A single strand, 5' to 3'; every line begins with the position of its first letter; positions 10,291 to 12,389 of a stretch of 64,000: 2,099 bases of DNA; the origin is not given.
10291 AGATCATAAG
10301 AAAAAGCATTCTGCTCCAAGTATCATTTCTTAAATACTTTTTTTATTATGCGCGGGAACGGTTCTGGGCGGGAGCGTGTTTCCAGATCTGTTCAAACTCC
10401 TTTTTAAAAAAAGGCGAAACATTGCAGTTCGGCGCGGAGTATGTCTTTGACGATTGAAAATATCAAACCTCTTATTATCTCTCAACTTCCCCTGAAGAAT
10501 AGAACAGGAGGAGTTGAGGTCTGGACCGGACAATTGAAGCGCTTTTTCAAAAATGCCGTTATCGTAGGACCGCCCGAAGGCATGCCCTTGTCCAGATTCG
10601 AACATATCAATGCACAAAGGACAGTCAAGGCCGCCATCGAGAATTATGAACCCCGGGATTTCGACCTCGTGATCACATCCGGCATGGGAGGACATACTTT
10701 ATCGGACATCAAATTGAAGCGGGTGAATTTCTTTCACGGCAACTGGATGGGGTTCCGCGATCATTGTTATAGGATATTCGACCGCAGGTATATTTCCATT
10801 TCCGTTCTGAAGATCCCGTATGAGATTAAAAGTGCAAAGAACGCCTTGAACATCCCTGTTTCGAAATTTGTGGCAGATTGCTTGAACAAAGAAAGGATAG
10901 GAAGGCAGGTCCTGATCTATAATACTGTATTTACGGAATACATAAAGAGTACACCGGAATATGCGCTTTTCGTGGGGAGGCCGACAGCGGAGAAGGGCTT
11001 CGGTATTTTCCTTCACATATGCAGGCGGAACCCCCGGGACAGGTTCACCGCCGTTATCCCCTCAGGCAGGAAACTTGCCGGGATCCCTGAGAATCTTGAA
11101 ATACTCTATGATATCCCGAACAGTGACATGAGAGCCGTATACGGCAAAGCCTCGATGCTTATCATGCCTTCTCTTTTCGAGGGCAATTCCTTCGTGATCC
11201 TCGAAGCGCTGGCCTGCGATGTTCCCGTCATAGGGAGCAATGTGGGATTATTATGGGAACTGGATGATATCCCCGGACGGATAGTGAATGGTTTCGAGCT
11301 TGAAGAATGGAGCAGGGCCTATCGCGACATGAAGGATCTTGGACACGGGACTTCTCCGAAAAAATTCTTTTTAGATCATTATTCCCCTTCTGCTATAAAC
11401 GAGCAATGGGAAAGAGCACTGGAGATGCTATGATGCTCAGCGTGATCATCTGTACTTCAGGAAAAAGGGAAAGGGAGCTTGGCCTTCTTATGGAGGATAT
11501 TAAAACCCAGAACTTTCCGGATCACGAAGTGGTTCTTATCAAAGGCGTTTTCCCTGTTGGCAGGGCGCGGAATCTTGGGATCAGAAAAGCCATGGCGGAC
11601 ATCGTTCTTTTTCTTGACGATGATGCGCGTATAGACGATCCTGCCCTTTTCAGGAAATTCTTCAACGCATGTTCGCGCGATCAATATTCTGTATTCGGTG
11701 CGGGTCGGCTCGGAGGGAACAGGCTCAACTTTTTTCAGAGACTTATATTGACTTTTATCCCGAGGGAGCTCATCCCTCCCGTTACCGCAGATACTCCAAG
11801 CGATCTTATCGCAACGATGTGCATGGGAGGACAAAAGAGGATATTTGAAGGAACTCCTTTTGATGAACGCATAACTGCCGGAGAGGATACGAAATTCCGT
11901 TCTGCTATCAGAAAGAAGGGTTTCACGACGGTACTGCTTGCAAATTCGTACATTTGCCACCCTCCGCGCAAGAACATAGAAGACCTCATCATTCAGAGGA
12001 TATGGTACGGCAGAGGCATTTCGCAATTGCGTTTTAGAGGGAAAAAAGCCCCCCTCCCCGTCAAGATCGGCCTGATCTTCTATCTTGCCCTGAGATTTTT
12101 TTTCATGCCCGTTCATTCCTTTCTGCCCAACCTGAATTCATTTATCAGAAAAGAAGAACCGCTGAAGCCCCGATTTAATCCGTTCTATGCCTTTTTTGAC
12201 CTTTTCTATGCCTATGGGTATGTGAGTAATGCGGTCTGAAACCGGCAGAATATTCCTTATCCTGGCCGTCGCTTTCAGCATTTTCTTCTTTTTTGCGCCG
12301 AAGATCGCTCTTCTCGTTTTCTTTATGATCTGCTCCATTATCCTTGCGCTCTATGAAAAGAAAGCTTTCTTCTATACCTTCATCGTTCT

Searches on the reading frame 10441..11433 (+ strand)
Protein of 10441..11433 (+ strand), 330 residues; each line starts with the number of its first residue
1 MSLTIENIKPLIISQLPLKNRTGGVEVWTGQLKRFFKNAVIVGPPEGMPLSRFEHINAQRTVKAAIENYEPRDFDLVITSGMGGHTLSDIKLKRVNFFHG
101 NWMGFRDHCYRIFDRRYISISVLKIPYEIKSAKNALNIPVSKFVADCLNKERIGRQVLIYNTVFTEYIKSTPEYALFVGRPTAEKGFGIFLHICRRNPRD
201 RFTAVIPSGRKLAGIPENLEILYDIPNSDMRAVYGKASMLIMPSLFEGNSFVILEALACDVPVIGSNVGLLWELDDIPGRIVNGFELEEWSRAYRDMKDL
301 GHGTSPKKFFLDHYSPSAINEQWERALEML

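Call 62: search_protein_families(library=pfam, proteins=[window:10441-11433:+], max_evalue=0.0001)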
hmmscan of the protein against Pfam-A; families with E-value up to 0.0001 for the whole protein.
window:10441-11433:+ (330 aa): 2 families
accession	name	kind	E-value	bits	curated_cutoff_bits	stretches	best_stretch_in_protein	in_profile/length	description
PF13692.12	Glyco_trans_1_4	-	7.3e-12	46.2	27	1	175-284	4-126/142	Glycosyl transferases group 1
PF00534.26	Glycos_transf_1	-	2.4e-11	43.9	26.4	1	168-270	11-126/172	Glycosyl transferases group 1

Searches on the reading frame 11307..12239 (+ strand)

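Call 62: search_protein_families(library=pfam, proteins=[window:11307-12239:+], max_evalue=0.0001)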
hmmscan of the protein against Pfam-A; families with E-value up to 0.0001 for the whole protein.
window:11307-12239:+ (310 aa): 1 family
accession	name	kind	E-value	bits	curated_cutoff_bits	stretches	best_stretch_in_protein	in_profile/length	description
PF00535.33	Glycos_transf_2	-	2.6e-07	31.2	23.3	1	85-173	67-158/168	Glycosyl transferase family 2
